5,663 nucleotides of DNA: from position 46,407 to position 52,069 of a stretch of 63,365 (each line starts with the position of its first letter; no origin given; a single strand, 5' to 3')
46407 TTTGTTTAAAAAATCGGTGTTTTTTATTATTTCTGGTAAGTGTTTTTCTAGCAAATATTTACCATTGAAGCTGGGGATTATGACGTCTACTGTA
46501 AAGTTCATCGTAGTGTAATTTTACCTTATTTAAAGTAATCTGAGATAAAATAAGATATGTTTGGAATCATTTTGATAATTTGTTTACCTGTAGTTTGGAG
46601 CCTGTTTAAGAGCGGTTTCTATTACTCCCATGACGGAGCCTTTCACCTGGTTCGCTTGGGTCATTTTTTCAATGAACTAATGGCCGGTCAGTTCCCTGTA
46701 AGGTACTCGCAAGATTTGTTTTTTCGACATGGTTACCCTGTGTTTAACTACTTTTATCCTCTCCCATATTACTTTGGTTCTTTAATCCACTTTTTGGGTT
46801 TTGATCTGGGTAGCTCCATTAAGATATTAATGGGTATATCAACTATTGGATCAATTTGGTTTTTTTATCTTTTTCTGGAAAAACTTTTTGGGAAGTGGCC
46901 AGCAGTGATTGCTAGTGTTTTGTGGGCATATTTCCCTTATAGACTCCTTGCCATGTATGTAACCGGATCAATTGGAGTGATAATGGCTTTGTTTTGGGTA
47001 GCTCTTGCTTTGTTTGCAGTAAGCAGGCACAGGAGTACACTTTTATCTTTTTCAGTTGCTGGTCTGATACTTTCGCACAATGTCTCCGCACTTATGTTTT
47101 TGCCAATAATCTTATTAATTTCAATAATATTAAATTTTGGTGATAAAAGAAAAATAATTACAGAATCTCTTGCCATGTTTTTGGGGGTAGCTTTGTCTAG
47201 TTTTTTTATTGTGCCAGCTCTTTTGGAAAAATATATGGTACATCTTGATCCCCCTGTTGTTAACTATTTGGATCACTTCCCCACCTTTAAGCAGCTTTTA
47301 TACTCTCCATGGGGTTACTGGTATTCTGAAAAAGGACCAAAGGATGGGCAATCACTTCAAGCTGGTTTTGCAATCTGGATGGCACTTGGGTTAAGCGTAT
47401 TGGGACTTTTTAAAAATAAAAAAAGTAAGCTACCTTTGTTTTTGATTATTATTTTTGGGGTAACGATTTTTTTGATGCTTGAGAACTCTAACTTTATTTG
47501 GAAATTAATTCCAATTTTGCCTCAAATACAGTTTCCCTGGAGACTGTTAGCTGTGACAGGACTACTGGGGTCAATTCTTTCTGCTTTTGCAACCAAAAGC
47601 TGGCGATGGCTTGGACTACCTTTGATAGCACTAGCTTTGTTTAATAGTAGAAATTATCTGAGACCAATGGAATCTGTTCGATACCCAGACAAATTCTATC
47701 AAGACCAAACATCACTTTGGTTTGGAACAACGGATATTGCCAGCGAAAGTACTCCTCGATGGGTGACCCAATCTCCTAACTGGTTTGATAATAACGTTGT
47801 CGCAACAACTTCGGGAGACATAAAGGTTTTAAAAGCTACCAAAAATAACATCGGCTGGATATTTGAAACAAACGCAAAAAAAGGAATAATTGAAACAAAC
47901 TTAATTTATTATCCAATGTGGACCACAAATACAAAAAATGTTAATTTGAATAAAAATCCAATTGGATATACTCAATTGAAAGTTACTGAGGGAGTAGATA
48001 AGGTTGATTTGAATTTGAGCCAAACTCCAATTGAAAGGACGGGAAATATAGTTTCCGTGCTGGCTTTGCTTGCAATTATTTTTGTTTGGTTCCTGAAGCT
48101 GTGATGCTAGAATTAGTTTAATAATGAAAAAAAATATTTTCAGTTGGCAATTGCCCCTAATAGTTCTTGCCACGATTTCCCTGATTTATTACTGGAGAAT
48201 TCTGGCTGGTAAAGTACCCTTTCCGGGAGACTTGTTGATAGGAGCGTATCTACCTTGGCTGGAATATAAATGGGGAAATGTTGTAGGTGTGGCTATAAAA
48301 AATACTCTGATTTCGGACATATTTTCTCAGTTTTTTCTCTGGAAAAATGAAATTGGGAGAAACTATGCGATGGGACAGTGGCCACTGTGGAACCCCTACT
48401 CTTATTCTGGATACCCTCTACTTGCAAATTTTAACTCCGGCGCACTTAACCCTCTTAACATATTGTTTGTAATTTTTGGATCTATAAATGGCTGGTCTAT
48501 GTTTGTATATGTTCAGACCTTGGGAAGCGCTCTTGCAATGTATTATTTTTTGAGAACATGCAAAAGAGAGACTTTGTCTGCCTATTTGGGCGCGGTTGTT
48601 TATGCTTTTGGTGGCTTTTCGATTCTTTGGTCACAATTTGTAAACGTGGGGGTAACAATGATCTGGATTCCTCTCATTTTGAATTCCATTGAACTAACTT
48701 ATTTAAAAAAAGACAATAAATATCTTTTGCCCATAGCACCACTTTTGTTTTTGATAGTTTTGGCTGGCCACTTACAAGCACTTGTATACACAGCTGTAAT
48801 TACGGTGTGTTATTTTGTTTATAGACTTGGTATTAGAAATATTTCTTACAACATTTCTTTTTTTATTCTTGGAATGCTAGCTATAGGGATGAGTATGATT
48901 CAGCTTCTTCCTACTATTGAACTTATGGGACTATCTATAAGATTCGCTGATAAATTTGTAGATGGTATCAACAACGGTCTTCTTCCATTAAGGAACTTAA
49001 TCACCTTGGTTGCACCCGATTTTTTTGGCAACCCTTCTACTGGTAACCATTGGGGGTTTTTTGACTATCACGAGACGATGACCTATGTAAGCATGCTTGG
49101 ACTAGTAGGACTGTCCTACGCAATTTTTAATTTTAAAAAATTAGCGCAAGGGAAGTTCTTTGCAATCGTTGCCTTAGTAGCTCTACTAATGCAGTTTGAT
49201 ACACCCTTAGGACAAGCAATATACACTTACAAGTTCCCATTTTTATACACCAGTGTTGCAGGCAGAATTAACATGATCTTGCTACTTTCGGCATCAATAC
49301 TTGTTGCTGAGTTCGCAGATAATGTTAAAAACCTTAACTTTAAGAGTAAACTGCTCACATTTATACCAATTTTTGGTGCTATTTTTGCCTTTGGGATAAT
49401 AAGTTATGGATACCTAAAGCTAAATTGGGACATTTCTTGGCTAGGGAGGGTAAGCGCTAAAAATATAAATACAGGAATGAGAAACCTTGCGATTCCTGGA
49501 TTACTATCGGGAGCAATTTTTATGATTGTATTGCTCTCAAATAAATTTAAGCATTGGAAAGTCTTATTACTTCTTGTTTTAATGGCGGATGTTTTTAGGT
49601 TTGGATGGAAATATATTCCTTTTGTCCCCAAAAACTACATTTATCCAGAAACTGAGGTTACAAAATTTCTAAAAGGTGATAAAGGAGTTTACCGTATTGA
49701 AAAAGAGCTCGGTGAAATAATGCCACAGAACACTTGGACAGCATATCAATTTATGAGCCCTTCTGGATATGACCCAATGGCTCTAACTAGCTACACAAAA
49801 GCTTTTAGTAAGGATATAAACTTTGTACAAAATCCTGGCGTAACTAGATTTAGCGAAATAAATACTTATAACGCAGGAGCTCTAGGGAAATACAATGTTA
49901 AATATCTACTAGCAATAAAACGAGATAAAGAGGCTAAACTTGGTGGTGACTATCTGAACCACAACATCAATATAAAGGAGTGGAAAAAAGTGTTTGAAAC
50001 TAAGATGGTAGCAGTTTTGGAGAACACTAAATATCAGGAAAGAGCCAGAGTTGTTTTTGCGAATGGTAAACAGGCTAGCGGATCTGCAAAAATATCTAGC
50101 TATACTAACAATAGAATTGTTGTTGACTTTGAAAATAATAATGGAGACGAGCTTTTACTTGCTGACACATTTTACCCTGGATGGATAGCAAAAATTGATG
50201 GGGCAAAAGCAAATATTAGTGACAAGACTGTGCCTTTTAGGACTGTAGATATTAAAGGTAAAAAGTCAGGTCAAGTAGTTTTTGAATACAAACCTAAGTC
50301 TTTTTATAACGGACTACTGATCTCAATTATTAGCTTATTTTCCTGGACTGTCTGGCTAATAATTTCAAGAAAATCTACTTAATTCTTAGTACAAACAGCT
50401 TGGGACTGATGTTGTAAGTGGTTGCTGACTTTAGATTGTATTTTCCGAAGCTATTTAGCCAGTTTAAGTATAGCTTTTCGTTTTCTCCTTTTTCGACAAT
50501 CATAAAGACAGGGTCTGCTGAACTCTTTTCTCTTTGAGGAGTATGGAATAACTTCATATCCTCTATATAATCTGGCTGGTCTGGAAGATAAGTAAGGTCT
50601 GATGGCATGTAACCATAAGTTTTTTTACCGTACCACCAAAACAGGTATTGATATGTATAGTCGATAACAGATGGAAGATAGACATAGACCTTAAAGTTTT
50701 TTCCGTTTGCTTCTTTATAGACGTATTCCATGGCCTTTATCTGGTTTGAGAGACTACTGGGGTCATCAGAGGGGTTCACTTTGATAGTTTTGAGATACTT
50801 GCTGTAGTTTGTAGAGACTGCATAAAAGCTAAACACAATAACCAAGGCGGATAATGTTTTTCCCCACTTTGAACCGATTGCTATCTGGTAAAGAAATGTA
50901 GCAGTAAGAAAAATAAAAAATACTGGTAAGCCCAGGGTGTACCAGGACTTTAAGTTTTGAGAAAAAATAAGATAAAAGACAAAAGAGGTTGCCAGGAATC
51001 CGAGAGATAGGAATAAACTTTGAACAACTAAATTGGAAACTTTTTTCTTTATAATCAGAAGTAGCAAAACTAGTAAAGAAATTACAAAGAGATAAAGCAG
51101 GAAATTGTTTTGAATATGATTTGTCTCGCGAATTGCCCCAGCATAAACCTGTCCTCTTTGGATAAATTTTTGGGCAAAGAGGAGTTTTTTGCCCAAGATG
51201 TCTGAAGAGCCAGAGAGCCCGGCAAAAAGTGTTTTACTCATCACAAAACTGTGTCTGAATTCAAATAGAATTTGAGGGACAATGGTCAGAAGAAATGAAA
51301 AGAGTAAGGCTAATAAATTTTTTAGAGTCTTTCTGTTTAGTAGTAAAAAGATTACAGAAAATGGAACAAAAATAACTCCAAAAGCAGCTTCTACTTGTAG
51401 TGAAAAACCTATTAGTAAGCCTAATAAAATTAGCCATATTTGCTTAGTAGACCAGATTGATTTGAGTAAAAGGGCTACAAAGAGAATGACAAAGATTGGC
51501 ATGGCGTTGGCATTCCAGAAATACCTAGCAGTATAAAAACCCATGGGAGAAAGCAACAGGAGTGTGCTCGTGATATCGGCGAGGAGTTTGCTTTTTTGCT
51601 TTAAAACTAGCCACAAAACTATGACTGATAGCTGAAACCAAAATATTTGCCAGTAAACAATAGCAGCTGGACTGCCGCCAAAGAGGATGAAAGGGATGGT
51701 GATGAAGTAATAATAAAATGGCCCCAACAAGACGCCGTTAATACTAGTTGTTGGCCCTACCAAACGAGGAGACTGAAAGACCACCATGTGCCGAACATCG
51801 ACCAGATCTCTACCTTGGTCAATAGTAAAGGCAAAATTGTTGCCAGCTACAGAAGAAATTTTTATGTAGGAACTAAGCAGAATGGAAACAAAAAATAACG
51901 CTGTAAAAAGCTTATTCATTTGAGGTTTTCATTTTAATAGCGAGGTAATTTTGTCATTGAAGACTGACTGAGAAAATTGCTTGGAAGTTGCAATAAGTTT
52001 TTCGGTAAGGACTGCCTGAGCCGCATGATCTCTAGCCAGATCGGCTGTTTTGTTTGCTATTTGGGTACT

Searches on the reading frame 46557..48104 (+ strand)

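Call 16: search_protein_families(library=pfam, proteins=[window:46557-48104:+], max_evalue=0.001)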
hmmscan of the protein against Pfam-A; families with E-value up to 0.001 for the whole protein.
window:46557-48104:+ (515 aa): 2 families
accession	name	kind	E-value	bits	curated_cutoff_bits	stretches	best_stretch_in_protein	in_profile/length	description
PF10131.15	PTPS_related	-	1.3e-12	47.5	26.4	1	63-351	1-286/621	6-pyruvoyl-tetrahydropterin synthase related domain; membrane protein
PF13231.12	PMT_2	-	0.00013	22.6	26.1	1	68-222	4-158/160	Dolichyl-phosphate-mannose-protein mannosyltransferase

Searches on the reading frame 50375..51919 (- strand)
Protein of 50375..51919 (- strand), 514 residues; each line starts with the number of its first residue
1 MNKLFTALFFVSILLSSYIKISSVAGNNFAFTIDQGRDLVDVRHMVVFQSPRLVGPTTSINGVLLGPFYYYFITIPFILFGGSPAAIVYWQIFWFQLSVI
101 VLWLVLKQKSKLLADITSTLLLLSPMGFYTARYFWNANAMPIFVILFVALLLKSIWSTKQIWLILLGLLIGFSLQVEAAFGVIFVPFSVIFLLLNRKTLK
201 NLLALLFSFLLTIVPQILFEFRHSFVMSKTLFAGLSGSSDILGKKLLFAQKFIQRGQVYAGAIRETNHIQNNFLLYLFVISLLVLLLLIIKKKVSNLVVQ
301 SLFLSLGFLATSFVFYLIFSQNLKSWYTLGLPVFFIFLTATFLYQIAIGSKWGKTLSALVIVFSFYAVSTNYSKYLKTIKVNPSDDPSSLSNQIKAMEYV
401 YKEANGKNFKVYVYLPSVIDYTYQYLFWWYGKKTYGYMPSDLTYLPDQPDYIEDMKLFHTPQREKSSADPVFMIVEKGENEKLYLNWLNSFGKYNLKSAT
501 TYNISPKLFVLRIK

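Call 16: search_protein_families(library=pfam, proteins=[window:50375-51919:-], max_evalue=0.001)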
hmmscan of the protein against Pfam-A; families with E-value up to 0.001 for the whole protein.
window:50375-51919:- (514 aa): 1 family
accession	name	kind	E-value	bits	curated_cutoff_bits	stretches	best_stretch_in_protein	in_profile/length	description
PF13231.12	PMT_2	-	1.6e-06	28.8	26.1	1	67-213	4-152/160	Dolichyl-phosphate-mannose-protein mannosyltransferase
